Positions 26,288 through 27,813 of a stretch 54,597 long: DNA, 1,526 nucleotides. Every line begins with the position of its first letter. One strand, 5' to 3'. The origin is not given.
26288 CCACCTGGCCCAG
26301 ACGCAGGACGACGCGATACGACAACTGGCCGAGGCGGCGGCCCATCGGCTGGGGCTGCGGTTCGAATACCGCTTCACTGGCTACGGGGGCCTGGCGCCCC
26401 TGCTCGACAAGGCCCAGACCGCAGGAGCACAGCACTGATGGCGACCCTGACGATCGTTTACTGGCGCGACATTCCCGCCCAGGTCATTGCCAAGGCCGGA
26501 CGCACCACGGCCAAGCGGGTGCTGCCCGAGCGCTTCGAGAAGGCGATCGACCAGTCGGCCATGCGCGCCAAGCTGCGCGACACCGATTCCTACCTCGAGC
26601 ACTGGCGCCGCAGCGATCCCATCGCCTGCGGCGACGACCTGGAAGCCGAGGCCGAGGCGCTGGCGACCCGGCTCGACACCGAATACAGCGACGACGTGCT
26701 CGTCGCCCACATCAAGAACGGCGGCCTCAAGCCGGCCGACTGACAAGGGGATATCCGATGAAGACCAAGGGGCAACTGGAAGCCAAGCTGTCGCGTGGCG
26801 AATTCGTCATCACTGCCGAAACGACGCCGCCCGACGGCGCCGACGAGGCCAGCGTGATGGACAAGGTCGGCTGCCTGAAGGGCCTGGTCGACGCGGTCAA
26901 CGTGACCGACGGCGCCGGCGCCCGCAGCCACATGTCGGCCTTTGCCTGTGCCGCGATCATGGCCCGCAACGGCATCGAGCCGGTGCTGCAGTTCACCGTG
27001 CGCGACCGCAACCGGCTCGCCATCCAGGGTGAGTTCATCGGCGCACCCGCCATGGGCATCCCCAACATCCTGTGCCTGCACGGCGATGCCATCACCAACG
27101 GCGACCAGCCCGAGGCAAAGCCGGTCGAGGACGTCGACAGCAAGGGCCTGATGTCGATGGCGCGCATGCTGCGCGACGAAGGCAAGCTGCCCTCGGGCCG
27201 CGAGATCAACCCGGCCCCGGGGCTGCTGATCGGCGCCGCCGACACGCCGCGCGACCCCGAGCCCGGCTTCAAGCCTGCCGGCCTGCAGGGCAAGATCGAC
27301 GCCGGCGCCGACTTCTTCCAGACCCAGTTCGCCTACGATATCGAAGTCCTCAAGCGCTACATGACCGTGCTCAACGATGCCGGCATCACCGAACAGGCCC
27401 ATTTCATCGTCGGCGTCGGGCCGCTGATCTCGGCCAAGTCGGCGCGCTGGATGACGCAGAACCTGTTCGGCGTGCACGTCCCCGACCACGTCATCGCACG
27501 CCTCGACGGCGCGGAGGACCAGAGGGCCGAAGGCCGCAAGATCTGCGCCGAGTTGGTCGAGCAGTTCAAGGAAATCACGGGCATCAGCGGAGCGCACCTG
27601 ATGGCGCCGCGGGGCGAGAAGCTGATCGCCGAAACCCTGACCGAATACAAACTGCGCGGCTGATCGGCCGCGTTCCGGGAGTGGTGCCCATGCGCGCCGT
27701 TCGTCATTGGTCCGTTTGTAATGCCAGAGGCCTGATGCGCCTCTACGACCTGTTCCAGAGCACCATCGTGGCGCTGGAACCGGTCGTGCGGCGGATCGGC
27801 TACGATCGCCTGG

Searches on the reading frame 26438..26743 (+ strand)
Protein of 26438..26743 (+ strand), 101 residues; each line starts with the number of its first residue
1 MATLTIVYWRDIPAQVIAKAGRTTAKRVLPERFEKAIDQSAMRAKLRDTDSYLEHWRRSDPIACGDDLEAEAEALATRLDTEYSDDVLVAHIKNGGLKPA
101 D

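Call 4: search_protein_families(library=pfam, proteins=[window:26438-26743:+])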
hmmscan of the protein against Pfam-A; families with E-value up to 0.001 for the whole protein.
window:26438-26743:+ (101 aa): 1 family
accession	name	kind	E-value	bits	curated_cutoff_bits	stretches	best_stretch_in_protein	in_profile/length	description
PF13769.11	Virulence_fact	-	2.1e-22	79.7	25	1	7-88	1-77/81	Virulence factor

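Call 5: search_protein_families(library=ncbifam, proteins=[window:26438-26743:+])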
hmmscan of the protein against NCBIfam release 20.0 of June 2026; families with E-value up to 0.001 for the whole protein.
window:26438-26743:+ (101 aa): 0 families

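Call 56: find_homologous_proteins(query=window:26438-26743:+, max_evalue=0.00001)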
Query window:26438-26743:+ (101 aa): 3568 proteins with E <= 0.00001 among 3575 candidates; the best 120 are listed.
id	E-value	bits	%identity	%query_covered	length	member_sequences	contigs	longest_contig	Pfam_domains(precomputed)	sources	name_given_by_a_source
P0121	3.1e-56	205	96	100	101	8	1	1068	PF13769.12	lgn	-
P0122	1.2e-54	200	93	99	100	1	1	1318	PF13769.12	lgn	-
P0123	1.5e-54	200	91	100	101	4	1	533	PF13769.12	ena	-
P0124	1.7e-53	197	90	100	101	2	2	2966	PF13769.12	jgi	-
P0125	5.0e-53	195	90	100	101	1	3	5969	PF13769.12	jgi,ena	-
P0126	1.2e-52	194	91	99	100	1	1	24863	PF13769.12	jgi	-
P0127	2.1e-52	193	89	99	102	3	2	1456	PF13769.12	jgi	jgi:hypothetical protein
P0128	4.8e-52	192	89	99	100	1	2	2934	PF13769.12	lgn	-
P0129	1.3e-51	191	88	99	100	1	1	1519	PF13769.12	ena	-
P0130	5.5e-51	189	88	98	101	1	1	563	PF13769.12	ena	-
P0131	5.1e-50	185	85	100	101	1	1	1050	PF13769.12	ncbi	-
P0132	3.1e-49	183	84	98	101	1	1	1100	PF13769.12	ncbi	-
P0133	3.3e-49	183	83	100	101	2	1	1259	PF13769.12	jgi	-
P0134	1.0e-48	181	84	98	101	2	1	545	PF13769.12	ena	-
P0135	4.3e-48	179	83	98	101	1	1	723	PF13769.12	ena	-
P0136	2.0e-47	177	82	98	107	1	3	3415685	PF13769.12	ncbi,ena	-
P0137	2.8e-47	177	81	98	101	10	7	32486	PF13769.12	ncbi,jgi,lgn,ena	ncbi:MAG: virulence factor [Alphaproteobacteria bacterium]|jgi:hypothetical protein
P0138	4.7e-47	176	81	98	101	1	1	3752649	PF13769.12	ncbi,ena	-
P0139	1.6e-46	174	80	98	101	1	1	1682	PF13769.12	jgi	-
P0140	3.7e-46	173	81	98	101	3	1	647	PF13769.12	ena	-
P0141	6.2e-46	172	79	98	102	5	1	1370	PF13769.12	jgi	-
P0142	2.5e-44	167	78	98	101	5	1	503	PF13769.12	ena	-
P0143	1.2e-43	165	78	98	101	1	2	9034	PF13769.12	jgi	-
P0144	2.6e-43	164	100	78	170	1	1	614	PF02515.23,PF13769.12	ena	-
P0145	2.8e-43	164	74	98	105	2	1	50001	PF13769.12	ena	-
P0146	6.3e-43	163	76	98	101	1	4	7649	PF13769.12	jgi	jgi:hypothetical protein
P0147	1.1e-42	162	74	97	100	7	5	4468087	PF13769.12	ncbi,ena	-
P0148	1.5e-42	162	74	97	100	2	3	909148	PF13769.12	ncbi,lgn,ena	-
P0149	1.8e-42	161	72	100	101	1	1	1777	PF13769.12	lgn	-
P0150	2.8e-42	161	75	98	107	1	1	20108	PF13769.12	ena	-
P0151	1.8e-41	158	72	98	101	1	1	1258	PF13769.12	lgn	-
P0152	8.8e-41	156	72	98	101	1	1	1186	PF13769.12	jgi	jgi:Virulence factor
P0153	9.8e-41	156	71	98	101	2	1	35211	PF13769.12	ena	-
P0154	1.3e-40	155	72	98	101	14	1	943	PF13769.12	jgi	jgi:hypothetical protein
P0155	6.7e-40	153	70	98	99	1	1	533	PF13769.12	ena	-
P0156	1.1e-39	152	73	98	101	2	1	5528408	PF13769.12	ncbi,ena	-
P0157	1.2e-39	152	73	97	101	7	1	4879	PF13769.12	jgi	jgi:hypothetical protein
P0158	2.4e-39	151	73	100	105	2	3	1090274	PF13769.12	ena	-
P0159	2.5e-39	151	72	98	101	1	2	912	PF13769.12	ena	-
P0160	2.5e-39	151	74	96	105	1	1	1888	PF13769.12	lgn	-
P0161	3.5e-39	151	72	99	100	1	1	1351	PF13769.12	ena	-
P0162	4.2e-39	151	71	96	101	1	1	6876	PF13769.12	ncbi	-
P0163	4.4e-39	150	72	99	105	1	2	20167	PF13769.12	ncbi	ncbi:MAG: virulence factor [Kiloniellales bacterium]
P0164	6.7e-39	150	72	97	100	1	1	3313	PF13769.12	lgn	-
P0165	7.7e-39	150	71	97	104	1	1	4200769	PF13769.12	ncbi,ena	-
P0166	7.8e-39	150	70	96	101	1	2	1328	PF13769.12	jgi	jgi:hypothetical protein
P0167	7.8e-39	150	72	97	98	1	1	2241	PF13769.12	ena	-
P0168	1.2e-38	149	72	99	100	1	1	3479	PF13769.12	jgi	jgi:hypothetical protein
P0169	2.0e-38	148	71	97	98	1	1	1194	PF13769.12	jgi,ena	jgi:hypothetical protein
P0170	2.4e-38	148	72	99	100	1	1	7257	PF13769.12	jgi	jgi:hypothetical protein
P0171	2.9e-38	148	68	100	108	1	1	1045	PF13769.12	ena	-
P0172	4.3e-38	147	70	98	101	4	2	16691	PF13769.12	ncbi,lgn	-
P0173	4.8e-38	147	72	96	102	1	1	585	PF13769.12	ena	-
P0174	5.2e-38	147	71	99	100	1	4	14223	PF13769.12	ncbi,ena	-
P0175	5.2e-38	147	70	99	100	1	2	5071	PF13769.12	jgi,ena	jgi:hypothetical protein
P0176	5.3e-38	147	72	99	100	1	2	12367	PF13769.12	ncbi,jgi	-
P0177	6.7e-38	147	71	99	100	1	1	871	PF13769.12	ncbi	-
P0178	7.3e-38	147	72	96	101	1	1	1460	PF13769.12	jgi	jgi:hypothetical protein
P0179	7.7e-38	146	72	92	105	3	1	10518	PF13769.12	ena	-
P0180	9.2e-38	146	71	96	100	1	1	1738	PF13769.12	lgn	-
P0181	9.4e-38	146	73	99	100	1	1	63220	PF13769.12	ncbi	-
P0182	1.1e-37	146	68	99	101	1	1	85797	PF13769.12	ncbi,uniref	ncbi:virulence factor [Kiloniella antarctica]|uniref:Virulence factor n=1 Tax=Kiloniella antarctica 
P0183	1.2e-37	146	74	95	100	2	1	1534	PF13769.12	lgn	-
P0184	1.3e-37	146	71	97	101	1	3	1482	PF13769.12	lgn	-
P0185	1.3e-37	146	70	99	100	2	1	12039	PF13769.12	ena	-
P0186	1.5e-37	145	67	99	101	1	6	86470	PF13769.12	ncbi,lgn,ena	ncbi:MAG: virulence factor [Halopseudomonas aestusnigri]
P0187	1.6e-37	145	66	99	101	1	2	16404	PF13769.12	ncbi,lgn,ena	-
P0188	1.7e-37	145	70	99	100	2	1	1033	PF13769.12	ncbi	-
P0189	2.0e-37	145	72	99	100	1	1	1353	PF13769.12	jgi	jgi:hypothetical protein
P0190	2.0e-37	145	72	95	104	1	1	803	PF13769.12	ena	-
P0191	2.3e-37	145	70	99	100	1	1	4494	PF13769.12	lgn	-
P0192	2.6e-37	145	71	96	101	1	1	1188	PF13769.12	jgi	jgi:hypothetical protein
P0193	2.7e-37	145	70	99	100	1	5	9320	PF13769.12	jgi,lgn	jgi:hypothetical protein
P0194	2.8e-37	145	70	99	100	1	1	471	PF13769.12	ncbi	-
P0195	2.9e-37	145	69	99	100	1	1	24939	PF13769.12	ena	-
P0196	3.2e-37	144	69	99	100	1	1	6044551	PF13769.12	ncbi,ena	-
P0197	4.0e-37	144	68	99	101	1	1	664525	PF13769.12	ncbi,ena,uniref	ncbi:virulence factor [Kiloniella sp.]|uniref:virulence factor n=1 Tax=Kiloniella sp. TaxID=1938587 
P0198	4.2e-37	144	71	97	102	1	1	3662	PF13769.12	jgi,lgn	jgi:hypothetical protein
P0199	4.6e-37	144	68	99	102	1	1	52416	PF13769.12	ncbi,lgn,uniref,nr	ncbi:virulence factor [Kiloniella laminariae]|uniref:virulence factor n=1 Tax=Kiloniella laminariae 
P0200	4.6e-37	144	71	96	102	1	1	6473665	PF13769.12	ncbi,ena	-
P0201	4.7e-37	144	70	99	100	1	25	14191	PF13769.12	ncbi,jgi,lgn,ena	ncbi:MAG: virulence factor [Kiloniellales bacterium]|jgi:hypothetical protein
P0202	4.8e-37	144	71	97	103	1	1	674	PF13769.12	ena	-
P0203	5.0e-37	144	70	99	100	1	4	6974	PF13769.12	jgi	jgi:hypothetical protein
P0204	5.0e-37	144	72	95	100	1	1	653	PF13769.12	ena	-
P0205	5.1e-37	144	70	99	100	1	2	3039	PF13769.12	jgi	jgi:hypothetical protein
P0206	5.2e-37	144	70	99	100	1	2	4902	PF13769.12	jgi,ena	-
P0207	5.7e-37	144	69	99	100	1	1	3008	PF13769.12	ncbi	-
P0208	6.0e-37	144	70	99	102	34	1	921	PF13769.12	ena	-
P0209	6.1e-37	144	70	99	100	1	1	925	PF13769.12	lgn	-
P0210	6.1e-37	144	68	99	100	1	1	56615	PF13769.12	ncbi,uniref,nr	ncbi:virulence factor [Kiloniella laminariae]|uniref:Virulence factor n=1 Tax=Kiloniella laminariae 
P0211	6.2e-37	144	68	99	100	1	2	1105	PF13769.12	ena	-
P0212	6.2e-37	144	69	96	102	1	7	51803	PF13769.12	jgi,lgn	jgi:hypothetical protein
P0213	6.5e-37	143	69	99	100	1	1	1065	PF13769.12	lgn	-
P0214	6.6e-37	143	71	99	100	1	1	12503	PF13769.12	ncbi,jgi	-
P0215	6.7e-37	143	72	95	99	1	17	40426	PF13769.12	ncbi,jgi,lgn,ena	ncbi:MAG: virulence factor [Alphaproteobacteria bacterium]|jgi:hypothetical protein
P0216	6.8e-37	143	70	97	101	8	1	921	PF13769.12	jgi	jgi:hypothetical protein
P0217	7.0e-37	143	69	99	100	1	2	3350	PF13769.12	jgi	-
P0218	7.4e-37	143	71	99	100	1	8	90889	PF13769.12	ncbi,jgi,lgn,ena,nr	ncbi:MAG: virulence factor [Rhodospirillales bacterium]|nr:virulence factor [Rhodospirillales bacter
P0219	7.4e-37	143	70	99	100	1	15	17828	PF13769.12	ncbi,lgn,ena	-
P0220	7.4e-37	143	70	97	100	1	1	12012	PF13769.12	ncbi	-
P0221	7.5e-37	143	70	97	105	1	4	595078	PF13769.12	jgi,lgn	-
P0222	7.9e-37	143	68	96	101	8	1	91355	PF13769.12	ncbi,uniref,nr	ncbi:virulence factor [Kiloniella sp. EL199]|uniref:virulence factor n=1 Tax=Kiloniella sp. EL199 Ta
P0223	8.2e-37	143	70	96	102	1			PF13769.12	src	-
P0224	8.3e-37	143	69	97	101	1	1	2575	PF13769.12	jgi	jgi:hypothetical protein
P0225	8.5e-37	143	72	96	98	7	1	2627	PF13769.12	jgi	jgi:Virulence factor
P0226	8.8e-37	143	69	96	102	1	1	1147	PF13769.12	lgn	-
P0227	8.9e-37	143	70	96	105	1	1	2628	PF13769.12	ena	-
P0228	9.1e-37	143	69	98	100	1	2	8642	PF13769.12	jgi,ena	jgi:cvfA/B/C family virulence factor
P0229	1.0e-36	143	68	99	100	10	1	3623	PF13769.12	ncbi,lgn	ncbi:MAG: virulence factor [Hypericibacter sp.]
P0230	1.0e-36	143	70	99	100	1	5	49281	PF13769.12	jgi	jgi:hypothetical protein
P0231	1.0e-36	143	69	96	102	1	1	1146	PF13769.12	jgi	jgi:hypothetical protein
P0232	1.1e-36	143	71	95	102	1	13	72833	PF13769.12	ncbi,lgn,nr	ncbi:MAG: virulence factor [Alphaproteobacteria bacterium]|nr:virulence factor [Alphaproteobacteria 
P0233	1.1e-36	143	69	97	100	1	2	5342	PF13769.12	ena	-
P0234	1.1e-36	143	70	97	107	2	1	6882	PF13769.12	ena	-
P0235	1.1e-36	143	69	99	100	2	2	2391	PF13769.12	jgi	jgi:hypothetical protein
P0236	1.1e-36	143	69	98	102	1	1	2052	PF13769.12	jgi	jgi:hypothetical protein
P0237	1.2e-36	143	69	96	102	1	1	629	PF13769.12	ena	-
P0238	1.2e-36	143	69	99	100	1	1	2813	PF13769.12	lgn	-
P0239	1.2e-36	143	69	97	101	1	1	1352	PF13769.12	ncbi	-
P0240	1.2e-36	143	70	99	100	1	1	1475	PF13769.12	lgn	-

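Call 66: predict_structure(alignment_id=A1)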
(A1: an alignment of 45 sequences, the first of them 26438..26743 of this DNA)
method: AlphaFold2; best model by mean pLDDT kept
length: 101 residues; sequences in the alignment: 45
mean_pLDDT: 88.9   pTM: 0.73
mean pLDDT of the five models: 88.9, 81.4, 78.1, 77.7, 74.6
residues with pLDDT >= 90: 69; 70-90: 29; 50-70: 2; < 50: 1
segments of 3 or more residues with pLDDT < 50: none
pLDDT, mean of each block of 10 residues (from residue 1): 91 93 91 92 81 87 90 93 91 84 47
secondary structure, 60 per line:
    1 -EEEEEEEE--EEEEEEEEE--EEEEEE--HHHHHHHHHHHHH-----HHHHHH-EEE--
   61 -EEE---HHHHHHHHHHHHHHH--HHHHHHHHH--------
elements in order: E2-9 E12-20 E23-28 H31-43 H49-54 E56-58 E62-64 H68-82 H85-93

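Call 68: fold_search(model_id=the predicted structure, library=pdb)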
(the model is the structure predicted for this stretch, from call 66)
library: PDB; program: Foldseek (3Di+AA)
matches with E <= 10: 535; with E <= 0.001: 0
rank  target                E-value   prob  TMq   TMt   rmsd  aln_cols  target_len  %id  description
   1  7dro_A                4.8e-01  0.06  0.17  0.08  11.9       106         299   14  Structure of ATP-grasp ligase PsnB complexed with minimal precursor (released 2021-09-08)
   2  7lfi_A                7.9e-01  0.06  0.23  0.10  16.7       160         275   12  MODEL OF MHC CLASS Ib H2-M3 WITH MOUSE ND1 N-TERMINAL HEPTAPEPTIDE REFINED AT 1.70 ANGSTROMS RESOLUTION (released 2021-07-14)
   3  5zk6                  8.4e-01  0.07  0.21  0.10  11.2       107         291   15  Crystal structure of RimK complexed with RpsF (released 2019-03-27)
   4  3r5x_B                8.9e-01  0.08  0.26  0.13  12.2       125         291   11  Crystal Structure of D-alanine--D-Alanine Ligase from Bacillus anthracis complexed with ATP (released 2011-04-06)
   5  7qys_H                8.9e-01  0.07  0.24  0.11  11.9       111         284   14  Crystal structure of RimK from Pseudomonas syringae DC3000 (released 2022-10-05)
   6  7dro_D                9.5e-01  0.06  0.21  0.09  12.0       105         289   12  Structure of ATP-grasp ligase PsnB complexed with minimal precursor (released 2021-09-08)
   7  4bwc_B                1.0e+00  0.07  0.22  0.11   7.7        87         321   10  X-ray structure of a phospholiapse B like protein 1 from bovine kidneys (released 2013-09-18)
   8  9o5w_B                1.1e+00  0.06  0.23  0.18  24.6        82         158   17  CryoEM structure of Wuhan spiny eel influenza virus (WSEIV) HA (released 2025-08-06)
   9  8qz0_V                1.1e+00  0.02  0.15  0.06  18.3       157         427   11  SWR1-hexasome-dimer complex (released 2024-10-02)
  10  7qys_B                1.1e+00  0.06  0.22  0.10  11.4        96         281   10  Crystal structure of RimK from Pseudomonas syringae DC3000 (released 2022-10-05)
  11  1glv                  1.2e+00  0.11  0.30  0.14  11.2       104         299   18  THREE-DIMENSIONAL STRUCTURE OF THE GLUTATHIONE SYNTHETASE FROM ESCHERICHIA COLI B AT 2.0 ANGSTROMS RESOLUTION (released 1994-01-31)
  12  7qys_C                1.2e+00  0.08  0.24  0.10  11.5        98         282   12  Crystal structure of RimK from Pseudomonas syringae DC3000 (released 2022-10-05)
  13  4uo0_B                1.2e+00  0.05  0.23  0.15  23.1        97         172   15  Structure of the A_Equine_Richmond_07 H3 haemagglutinin (released 2014-07-23)
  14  7qys_J                1.2e+00  0.04  0.21  0.10  11.9       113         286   14  Crystal structure of RimK from Pseudomonas syringae DC3000 (released 2022-10-05)
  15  8qyv_Y                1.3e+00  0.06  0.17  0.05   8.3        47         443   11  SWR1-hexasome complex (released 2024-10-02)
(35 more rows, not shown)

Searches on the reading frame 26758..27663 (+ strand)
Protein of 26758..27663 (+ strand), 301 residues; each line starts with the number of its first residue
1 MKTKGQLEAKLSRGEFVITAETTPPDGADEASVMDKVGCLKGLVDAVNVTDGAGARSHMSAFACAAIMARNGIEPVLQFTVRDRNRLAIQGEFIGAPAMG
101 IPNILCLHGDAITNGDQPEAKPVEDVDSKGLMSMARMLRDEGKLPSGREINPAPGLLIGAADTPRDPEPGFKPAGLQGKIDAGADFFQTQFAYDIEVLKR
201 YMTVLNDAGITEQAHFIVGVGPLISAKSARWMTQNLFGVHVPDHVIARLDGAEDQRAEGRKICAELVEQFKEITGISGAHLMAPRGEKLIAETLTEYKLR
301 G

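Call 4: search_protein_families(library=pfam, proteins=[window:26758-27663:+])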
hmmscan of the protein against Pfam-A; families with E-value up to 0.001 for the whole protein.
window:26758-27663:+ (301 aa): 1 family
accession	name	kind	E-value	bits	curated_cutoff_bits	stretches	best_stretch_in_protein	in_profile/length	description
PF02219.23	MTHFR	-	5.7e-33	114.9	24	1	7-295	2-284/287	Methylenetetrahydrofolate reductase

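Call 5: search_protein_families(library=ncbifam, proteins=[window:26758-27663:+])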
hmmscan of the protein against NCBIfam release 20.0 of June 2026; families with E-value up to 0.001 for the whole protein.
window:26758-27663:+ (301 aa): 4 families
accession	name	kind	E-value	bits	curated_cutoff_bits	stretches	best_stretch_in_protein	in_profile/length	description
NF006396.0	PRK08645.1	equivalog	1.4e-53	182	453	1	3-297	310-601/611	bifunctional homocysteine S-methyltransferase/methylenetetrahydrofolate reductase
TIGR00676.1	fadh2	equivalog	4.8e-17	62.2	293.7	1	176-282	152-259/275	methylenetetrahydrofolate reductase [NAD(P)H]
TIGR00677.1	fadh2_euk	equivalog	9.3e-13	48.1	310.05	1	176-294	154-272/281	methylenetetrahydrofolate reductase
NF006950.0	PRK09432.1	equivalog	5.9e-07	29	382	1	176-264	169-254/296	methylenetetrahydrofolate reductase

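Call 36: search_solved_structures(query=window:26758-27663:+, show_alignments=2, max_evalue=0.001)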
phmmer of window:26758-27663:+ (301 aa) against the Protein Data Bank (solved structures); distinct sequences matched with E-value up to 0.001: 14.
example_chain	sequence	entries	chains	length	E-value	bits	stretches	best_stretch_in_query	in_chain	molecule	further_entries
6fcx_A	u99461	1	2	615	3.3e-06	30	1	59-267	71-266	Methylenetetrahydrofolate reductase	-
8qa4_A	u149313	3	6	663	4.1e-06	29.7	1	60-267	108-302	Methylenetetrahydrofolate reductase (NADPH)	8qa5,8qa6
3fst_A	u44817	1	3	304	6.6e-06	29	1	175-264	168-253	5,10-methylenetetrahydrofolate reductase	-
1zp3_A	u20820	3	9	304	1.1e-05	28.2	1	175-264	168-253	5,10-methylenetetrahydrofolate reductase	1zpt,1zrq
3fsu_A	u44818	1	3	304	1.2e-05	28.2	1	175-264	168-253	5,10-methylenetetrahydrofolate reductase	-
1b5t_A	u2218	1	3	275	1.7e-05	27.6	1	175-264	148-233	PROTEIN (METHYLENETETRAHYDROFOLATE REDUCTASE)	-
1zp4_A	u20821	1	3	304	2e-05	27.4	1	175-264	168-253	5,10-methylenetetrahydrofolate reductase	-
6fnu_A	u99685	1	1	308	2.2e-05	27.3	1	32-294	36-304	Methylenetetrahydrofolate reductase 1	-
2fmn_A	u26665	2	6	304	4e-05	26.4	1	175-264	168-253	5,10-methylenetetrahydrofolate reductase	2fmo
6pey_A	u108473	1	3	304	5e-05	26.1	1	175-264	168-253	Methylenetetrahydrofolate reductase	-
8uy2_A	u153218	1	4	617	7.6e-05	25.5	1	46-268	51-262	Methylenetetrahydrofolate reductase-like protein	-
8uy1_D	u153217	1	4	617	0.0001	25.1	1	47-268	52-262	Methylenetetrahydrofolate reductase-like protein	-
1v93_A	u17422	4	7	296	0.00011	25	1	23-282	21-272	5,10-Methylenetetrahydrofolate reductase | Methylenetetrahydrofolate reductase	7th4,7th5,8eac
3apt_A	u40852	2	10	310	0.00013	24.8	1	23-282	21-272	Methylenetetrahydrofolate reductase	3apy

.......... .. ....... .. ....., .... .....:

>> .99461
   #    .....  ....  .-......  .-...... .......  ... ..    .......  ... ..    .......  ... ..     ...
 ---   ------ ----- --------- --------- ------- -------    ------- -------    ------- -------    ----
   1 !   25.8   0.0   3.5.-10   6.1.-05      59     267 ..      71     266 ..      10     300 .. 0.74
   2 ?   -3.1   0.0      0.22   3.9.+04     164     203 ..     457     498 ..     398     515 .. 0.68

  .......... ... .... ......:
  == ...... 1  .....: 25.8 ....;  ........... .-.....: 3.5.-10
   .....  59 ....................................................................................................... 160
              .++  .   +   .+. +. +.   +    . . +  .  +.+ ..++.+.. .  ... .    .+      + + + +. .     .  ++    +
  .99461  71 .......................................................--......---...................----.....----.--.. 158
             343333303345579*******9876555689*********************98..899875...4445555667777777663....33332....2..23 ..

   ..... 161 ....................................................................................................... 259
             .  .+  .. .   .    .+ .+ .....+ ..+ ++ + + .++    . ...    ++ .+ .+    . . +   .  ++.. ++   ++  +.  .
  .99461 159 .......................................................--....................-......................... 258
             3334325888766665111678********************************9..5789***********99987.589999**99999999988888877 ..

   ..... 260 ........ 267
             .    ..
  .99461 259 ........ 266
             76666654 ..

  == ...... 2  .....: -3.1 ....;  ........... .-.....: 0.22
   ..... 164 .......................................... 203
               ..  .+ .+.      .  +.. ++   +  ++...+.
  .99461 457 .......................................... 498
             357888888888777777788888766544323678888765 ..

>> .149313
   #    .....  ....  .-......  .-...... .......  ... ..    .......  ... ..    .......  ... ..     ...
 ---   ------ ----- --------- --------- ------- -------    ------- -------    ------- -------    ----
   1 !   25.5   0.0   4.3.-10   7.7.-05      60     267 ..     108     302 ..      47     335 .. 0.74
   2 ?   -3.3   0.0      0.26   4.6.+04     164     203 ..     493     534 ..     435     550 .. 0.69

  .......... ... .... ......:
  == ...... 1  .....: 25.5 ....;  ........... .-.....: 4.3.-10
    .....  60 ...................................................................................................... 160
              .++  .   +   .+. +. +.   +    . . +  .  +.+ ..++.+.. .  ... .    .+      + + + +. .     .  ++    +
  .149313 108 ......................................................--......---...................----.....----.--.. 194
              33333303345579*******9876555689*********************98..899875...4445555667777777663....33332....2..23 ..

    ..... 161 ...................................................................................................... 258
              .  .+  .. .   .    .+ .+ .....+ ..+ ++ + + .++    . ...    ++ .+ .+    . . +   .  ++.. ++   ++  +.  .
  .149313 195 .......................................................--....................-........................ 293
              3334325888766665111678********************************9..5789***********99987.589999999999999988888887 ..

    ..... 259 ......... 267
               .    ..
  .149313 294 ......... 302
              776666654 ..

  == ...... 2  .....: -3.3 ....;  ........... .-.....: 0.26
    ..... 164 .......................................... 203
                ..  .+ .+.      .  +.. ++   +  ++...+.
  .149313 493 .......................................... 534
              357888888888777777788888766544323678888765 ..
